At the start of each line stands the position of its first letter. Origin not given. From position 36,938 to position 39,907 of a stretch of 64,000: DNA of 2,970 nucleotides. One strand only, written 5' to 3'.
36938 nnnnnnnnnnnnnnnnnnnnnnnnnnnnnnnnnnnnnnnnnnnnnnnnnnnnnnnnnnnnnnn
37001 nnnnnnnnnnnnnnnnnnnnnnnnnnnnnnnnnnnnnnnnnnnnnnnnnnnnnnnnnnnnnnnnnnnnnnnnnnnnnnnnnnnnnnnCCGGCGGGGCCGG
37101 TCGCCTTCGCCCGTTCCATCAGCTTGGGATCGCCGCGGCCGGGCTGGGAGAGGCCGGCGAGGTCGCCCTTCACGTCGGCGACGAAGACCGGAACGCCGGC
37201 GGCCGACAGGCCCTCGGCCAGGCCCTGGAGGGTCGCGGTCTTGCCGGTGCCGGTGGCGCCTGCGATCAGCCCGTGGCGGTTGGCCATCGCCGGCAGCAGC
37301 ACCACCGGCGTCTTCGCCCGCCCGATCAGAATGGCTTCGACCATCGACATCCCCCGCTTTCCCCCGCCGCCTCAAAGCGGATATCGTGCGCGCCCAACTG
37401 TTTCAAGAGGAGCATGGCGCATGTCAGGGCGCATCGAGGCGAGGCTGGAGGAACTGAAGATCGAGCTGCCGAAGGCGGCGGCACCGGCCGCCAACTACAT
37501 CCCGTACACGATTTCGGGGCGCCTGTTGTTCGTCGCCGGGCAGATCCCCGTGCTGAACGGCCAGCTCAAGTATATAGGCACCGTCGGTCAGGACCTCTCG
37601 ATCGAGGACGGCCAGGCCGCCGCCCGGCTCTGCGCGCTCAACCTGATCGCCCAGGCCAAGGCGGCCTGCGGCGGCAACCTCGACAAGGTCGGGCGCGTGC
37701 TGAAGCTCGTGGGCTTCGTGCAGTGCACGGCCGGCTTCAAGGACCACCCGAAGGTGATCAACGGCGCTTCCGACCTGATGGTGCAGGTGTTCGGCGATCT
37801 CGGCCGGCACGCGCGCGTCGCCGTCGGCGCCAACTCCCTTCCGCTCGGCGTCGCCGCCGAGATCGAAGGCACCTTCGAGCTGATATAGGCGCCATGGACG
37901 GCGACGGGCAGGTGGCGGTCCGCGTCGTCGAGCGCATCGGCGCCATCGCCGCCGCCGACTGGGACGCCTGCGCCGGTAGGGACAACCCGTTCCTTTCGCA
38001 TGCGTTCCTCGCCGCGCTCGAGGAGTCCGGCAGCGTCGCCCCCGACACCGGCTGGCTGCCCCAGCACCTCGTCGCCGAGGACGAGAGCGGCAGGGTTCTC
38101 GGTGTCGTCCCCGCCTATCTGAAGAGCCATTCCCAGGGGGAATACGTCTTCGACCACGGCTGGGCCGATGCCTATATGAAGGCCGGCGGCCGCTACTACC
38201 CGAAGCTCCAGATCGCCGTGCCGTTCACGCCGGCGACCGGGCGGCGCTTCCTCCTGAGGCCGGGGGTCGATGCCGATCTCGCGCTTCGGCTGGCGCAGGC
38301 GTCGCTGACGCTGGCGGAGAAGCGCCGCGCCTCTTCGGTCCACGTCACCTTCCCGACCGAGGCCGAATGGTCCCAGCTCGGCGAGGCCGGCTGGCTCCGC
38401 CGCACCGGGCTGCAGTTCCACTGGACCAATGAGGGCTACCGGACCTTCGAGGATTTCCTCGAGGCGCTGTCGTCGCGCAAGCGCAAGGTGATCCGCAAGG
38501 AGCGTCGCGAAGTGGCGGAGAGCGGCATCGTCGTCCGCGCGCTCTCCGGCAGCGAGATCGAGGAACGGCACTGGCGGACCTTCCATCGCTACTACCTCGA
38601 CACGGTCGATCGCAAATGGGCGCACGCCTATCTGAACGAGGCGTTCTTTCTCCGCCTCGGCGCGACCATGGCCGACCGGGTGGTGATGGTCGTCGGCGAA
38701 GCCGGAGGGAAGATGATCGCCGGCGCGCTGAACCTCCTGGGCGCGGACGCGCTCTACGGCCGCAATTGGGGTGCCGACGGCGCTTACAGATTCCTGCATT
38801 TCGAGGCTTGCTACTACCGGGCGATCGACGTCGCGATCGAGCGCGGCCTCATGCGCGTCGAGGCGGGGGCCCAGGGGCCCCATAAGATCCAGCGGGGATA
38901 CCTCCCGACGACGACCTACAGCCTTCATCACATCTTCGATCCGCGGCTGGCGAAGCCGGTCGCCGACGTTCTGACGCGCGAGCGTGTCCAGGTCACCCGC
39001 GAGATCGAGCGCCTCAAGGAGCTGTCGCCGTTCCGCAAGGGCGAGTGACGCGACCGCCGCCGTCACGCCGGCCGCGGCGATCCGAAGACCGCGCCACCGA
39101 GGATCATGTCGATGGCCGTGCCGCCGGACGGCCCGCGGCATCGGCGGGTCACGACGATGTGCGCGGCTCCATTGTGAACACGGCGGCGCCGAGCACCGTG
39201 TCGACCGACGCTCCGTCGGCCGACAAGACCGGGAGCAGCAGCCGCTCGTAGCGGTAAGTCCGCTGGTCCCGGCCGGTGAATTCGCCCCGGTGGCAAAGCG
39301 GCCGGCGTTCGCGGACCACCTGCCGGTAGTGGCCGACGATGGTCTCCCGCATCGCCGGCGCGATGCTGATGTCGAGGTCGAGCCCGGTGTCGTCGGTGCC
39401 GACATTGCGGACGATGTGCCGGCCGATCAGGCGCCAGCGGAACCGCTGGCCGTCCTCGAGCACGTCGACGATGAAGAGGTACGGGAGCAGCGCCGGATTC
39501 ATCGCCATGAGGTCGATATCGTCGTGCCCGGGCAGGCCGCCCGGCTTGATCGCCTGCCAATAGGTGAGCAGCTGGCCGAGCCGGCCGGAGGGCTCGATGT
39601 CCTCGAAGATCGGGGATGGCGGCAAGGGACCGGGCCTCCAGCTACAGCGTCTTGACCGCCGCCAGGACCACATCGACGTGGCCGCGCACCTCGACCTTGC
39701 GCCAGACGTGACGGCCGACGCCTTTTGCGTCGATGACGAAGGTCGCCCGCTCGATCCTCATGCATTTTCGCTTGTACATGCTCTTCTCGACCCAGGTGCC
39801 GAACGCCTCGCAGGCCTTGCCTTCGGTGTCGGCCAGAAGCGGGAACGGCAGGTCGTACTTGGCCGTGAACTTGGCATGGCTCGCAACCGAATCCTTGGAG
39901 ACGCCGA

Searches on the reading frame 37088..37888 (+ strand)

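Call 32: search_protein_families(library=pfam, proteins=[window:37088-37888:+], max_evalue=0.00001)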
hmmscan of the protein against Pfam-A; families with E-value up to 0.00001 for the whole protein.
window:37088-37888:+ (266 aa): 2 families
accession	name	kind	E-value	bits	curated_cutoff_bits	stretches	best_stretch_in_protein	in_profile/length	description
PF14588.11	YjgF_endoribonc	-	1.7e-31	109.5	35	1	117-253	1-136/148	YjgF/chorismate_mutase-like, putative endoribonuclease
PF01042.26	Ribonuc_L-PSP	-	9.8e-11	42.1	27.3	1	130-261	4-117/121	Endoribonuclease L-PSP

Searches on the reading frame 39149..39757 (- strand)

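Call 32: search_protein_families(library=pfam, proteins=[window:39149-39757:-], max_evalue=0.00001)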
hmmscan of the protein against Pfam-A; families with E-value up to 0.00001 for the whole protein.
window:39149-39757:- (202 aa): 1 family
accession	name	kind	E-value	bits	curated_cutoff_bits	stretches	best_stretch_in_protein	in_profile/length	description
PF07310.19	PAS_5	-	2.8e-08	34.1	22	1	62-191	8-135/137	PAS domain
